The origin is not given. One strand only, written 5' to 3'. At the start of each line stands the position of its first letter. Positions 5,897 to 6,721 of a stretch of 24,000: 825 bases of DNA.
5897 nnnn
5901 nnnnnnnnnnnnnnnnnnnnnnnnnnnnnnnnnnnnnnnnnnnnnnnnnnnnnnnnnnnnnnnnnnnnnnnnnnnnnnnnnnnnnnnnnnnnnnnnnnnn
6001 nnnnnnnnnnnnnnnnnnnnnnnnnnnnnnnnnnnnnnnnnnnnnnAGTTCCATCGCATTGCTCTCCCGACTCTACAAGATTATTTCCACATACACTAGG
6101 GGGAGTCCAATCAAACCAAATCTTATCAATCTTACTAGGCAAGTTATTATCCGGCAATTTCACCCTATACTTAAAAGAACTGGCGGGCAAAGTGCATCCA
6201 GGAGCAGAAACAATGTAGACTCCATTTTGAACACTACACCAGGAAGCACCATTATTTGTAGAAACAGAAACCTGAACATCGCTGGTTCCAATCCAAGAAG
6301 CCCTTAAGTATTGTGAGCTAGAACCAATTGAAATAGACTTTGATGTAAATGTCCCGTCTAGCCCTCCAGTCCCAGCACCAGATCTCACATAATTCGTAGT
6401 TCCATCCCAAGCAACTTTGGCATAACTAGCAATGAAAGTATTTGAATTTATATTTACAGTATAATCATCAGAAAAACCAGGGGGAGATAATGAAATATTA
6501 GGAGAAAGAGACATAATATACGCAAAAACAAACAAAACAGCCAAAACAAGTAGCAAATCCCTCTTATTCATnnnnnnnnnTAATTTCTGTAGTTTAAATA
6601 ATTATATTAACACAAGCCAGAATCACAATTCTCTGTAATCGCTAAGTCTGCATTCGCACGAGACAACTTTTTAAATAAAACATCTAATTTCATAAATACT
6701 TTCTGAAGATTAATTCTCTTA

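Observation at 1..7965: Tandemly duplicated two-gene cassette: S8 subtilase plus giant Cys-rich, Ca-loop, beta-helix surface protein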

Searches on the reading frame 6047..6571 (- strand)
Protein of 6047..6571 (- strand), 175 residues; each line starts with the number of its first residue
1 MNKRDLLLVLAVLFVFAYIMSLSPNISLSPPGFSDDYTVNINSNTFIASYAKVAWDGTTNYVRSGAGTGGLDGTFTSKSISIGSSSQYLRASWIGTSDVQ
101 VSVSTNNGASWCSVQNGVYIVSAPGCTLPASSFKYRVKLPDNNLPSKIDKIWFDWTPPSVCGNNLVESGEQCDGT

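Call 38: search_protein_representatives(protein=window:6047-6571:-)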
Query: 175 residues. Proteins with E-value up to 0.001 (for the whole library): 64; up to 1e-10: 8; up to 1e-30: 2. The best 64 are listed.
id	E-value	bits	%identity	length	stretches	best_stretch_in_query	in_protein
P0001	9.0e-116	400.2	86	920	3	1-175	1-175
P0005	2.7e-60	219.5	59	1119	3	2-175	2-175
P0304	1.7e-15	73.6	50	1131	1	55-175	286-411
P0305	3.5e-13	66.1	42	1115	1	70-175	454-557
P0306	1.0e-12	64.6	43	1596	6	73-157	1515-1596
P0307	2.0e-12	63.6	38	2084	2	71-162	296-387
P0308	1.4e-11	60.8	44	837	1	70-175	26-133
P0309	3.4e-11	59.6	38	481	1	67-164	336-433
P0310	1.3e-10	57.7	33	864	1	8-162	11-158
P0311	1.5e-10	57.5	39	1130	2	58-175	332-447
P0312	4.9e-10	55.8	42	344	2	60-158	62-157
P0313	7.1e-10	55.3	40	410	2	63-174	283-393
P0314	1.2e-09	54.6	36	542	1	28-157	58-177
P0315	3.3e-09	53.2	51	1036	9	140-174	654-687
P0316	1.0e-08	51.5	38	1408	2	65-156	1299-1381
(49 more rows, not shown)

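Call 40: search_protein_families(library=pfam, proteins=[P0304, P0305, P0306, P0307, P0308, P0309, P0310, P0311, P0312, P0313], max_evalue=0.001)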
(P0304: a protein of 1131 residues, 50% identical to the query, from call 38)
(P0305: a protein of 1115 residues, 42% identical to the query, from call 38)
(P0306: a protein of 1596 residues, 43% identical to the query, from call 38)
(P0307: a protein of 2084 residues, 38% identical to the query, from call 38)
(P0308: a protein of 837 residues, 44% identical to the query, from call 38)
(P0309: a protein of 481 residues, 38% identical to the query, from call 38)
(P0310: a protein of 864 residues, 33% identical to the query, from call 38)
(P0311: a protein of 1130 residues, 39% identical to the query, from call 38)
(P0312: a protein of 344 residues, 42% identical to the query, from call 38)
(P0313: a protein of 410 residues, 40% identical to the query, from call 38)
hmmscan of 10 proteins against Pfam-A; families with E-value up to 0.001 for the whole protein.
P0304 (1131 aa): 3 families
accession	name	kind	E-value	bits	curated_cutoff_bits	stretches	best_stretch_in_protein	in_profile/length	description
PF13385.13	Laminin_G_3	-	3.9e-22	79.5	27.6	1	140-296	1-151/151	Concanavalin A-like lectin/glucanases superfamily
PF13229.12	Beta_helix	-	2.7e-10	40.6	25.9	1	689-861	11-158/158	Right handed beta helix region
PF05048.19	NosD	-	7.9e-05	22.6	23.6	0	700-861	15-169/212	Periplasmic copper-binding protein (NosD)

P0305 (1115 aa): 2 families
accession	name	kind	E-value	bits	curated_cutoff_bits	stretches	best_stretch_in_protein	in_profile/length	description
PF13385.13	Laminin_G_3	-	2.5e-25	89.8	27.6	1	306-446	15-150/151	Concanavalin A-like lectin/glucanases superfamily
PF02210.31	Laminin_G_2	-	3.5e-06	27.9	22.9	1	335-434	16-121/126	Laminin G domain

P0306 (1596 aa): 4 families
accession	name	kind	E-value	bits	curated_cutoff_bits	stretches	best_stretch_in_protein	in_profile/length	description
PF13385.13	Laminin_G_3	-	1.2e-23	84.3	27.6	1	1378-1505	20-151/151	Concanavalin A-like lectin/glucanases superfamily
PF16586.11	DUF5060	-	1.7e-19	70.2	27.2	1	479-561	2-69/70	Domain of unknown function (DUF5060)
PF11617.13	Cu-binding_MopE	-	5e-07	30.3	27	1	433-459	1-27/30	Putative metal-binding motif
PF13948.11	DUF4215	-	0.00094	19.9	27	1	1226-1258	17-46/47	Domain of unknown function (DUF4215)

P0307 (2084 aa): 5 families
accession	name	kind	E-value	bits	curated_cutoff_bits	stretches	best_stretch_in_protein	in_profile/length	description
PF13385.13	Laminin_G_3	-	1.2e-43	149.3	27.6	2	128-287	2-151/151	Concanavalin A-like lectin/glucanases superfamily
PF18998.6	Flg_new_2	-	9.6e-24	83.6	23.6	2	803-870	1-70/73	Divergent InlB B-repeat domain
PF13229.12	Beta_helix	-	7.2e-16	58.7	25.9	2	1706-1884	2-149/158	Right handed beta helix region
PF05048.19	NosD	-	2.8e-14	53.5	23.6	2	1630-1771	47-174/212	Periplasmic copper-binding protein (NosD)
PF02210.31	Laminin_G_2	-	2.4e-07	31.7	22.9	0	168-254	17-99/126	Laminin G domain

P0308 (837 aa): 2 families
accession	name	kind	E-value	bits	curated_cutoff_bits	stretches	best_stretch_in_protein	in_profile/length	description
PF13229.12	Beta_helix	-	4.4e-08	33.3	25.9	2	273-454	9-150/158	Right handed beta helix region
PF01471.23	PG_binding_1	-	1.1e-07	32.3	23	1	726-774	2-50/57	Putative peptidoglycan binding domain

P0309 (481 aa): 2 families
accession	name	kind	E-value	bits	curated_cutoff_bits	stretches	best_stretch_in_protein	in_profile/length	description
PF13385.13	Laminin_G_3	-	5.2e-24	85.5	27.6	1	189-330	12-151/151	Concanavalin A-like lectin/glucanases superfamily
PF07953.20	Toxin_R_bind_N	-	1.7e-07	31.6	23.8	1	249-294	118-163/191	Clostridium neurotoxin, N-terminal receptor binding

P0310 (864 aa): 2 families
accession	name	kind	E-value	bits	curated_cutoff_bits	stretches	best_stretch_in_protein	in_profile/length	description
PF18911.6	PKD_4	-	1.3e-08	35.2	27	1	235-328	4-83/85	PKD domain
PF00801.26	PKD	-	2.9e-05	24.4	23.5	1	266-323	27-74/80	PKD domain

P0311 (1130 aa): 1 family
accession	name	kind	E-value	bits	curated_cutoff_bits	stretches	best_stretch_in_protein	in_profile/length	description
PF13385.13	Laminin_G_3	-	1.6e-23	83.9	27.6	1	179-335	7-151/151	Concanavalin A-like lectin/glucanases superfamily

P0312 (344 aa): 1 family
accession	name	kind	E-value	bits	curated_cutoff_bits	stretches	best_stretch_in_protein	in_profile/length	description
PF13385.13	Laminin_G_3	-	3.8e-09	37.3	27.6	1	10-65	90-151/151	Concanavalin A-like lectin/glucanases superfamily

P0313 (410 aa): 2 families
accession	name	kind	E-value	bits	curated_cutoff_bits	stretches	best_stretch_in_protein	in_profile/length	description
PF13385.13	Laminin_G_3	-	4.6e-23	82.5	27.6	1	138-279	2-150/151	Concanavalin A-like lectin/glucanases superfamily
PF13948.11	DUF4215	-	0.00083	20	27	0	378-401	19-43/47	Domain of unknown function (DUF4215)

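Call 87: find_encoding_contigs(protein=P0311, flank=8000, max_places=2)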
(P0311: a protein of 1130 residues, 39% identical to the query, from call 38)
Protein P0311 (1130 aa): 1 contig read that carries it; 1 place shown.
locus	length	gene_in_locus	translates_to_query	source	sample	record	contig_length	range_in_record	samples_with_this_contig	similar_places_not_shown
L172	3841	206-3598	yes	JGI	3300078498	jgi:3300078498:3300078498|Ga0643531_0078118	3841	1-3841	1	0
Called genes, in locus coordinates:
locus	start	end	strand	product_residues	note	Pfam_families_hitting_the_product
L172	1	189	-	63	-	?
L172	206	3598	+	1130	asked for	PF13385:Laminin_G_3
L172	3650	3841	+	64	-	?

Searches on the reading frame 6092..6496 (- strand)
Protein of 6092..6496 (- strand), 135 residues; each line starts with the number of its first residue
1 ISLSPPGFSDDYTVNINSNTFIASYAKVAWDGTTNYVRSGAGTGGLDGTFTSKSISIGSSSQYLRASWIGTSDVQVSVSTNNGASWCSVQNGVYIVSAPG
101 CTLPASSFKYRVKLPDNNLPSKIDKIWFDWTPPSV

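Call 57: predict_structure(alignment_id=A3)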
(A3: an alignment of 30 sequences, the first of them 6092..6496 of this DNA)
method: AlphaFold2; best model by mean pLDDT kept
length: 135 residues; sequences in the alignment: 30
mean_pLDDT: 91.4   pTM: 0.86
mean pLDDT of the five models: 91.4, 91.0, 90.5, 90.0, 88.5
residues with pLDDT >= 90: 106; 70-90: 21; 50-70: 6; < 50: 2
segments of 3 or more residues with pLDDT < 50: none
pLDDT, mean of each block of 10 residues (from residue 1): 73 96 96 93 86 96 96 95 95 90 95 82 96 87
secondary structure, 60 per line:
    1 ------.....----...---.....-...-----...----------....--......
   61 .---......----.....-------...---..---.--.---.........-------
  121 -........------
elements in order: E7-11 E22-26 E28-30 E36-38 E49-52 E55-61 E65-70 E75-79 E87-89 E105-113 E122-129

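Call 61: fold_search(model_id=the predicted structure, library=pdb)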
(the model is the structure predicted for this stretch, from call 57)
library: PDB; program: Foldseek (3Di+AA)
matches with E <= 10: 1116; with E <= 0.001: 0
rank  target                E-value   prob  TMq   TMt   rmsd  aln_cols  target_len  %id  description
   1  3zm8_A                3.4e-03  0.97  0.39  0.16   8.5       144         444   18  Crystal structure of Podospora anserina GH26-CBM35 beta-(1,4)- mannanase (released 2013-04-17)
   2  2cdp_D                3.6e-03  1.00  0.47  0.49   5.8       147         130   14  Structure of a CBM6 in complex with neoagarohexaose (released 2006-02-08)
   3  2cdo_B                9.6e-03  0.98  0.45  0.45   6.0       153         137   14  structure of agarase carbohydrate binding module in complex with neoagarohexaose (released 2006-02-16)
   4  7bys_A                9.6e-03  0.94  0.38  0.16   8.7       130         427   18  Crystal structure of exo-beta-1,3-galactanase from Phanerochaete chrysosporium Pc1,3Gal43A apo form (released 2020-11-04)
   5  2cdp_A                1.1e-02  0.99  0.46  0.46   6.0       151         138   15  Structure of a CBM6 in complex with neoagarohexaose (released 2006-02-08)
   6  7byx_A                1.5e-02  0.89  0.36  0.15   8.8       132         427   17  Crystal structure of exo-beta-1,3-galactanase from Phanerochaete chrysosporium Pc1,3Gal43A E208A with beta-1,3-galacto (released 2020-11-04)
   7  2cdp_B                1.6e-02  0.97  0.45  0.47   6.9       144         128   15  Structure of a CBM6 in complex with neoagarohexaose (released 2006-02-08)
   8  2cdo_A                1.6e-02  0.89  0.38  0.38   8.4       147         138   15  structure of agarase carbohydrate binding module in complex with neoagarohexaose (released 2006-02-16)
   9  6l2f_A                1.6e-02  0.47  0.24  0.26  14.1       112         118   15  Crystal structure of a cupin protein (tm1459, H54AH58A mutant) in copper (Cu) substituted form (released 2020-04-01)
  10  2cdo_C                1.9e-02  0.96  0.45  0.44   7.3       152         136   14  structure of agarase carbohydrate binding module in complex with neoagarohexaose (released 2006-02-16)
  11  1w8z_A                2.1e-02  0.66  0.33  0.31   8.6       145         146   14  CBM29-2 mutant K85A: Probing the Mechanism of Ligand Recognition by Family 29 Carbohydrate Binding Modules (released 2005-03-22)
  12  6y3y_A                2.2e-02  0.82  0.29  0.14   5.8        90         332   14  Human Coronavirus HKU1 Haemagglutinin-Esterase (released 2020-04-08)
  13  1w90_B                2.2e-02  0.69  0.34  0.33   8.2       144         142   14  CBM29-2 mutant D114A: Probing the Mechanism of Ligand Recognition by Family 29 Carbohydrate Binding Modules (released 2005-03-18)
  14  1w8z_B                2.3e-02  0.84  0.38  0.37   7.4       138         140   15  CBM29-2 mutant K85A: Probing the Mechanism of Ligand Recognition by Family 29 Carbohydrate Binding Modules (released 2005-03-22)
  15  1gwk_A                2.3e-02  0.66  0.33  0.32   8.4       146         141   14  Carbohydrate binding module family29 (released 2003-03-20)
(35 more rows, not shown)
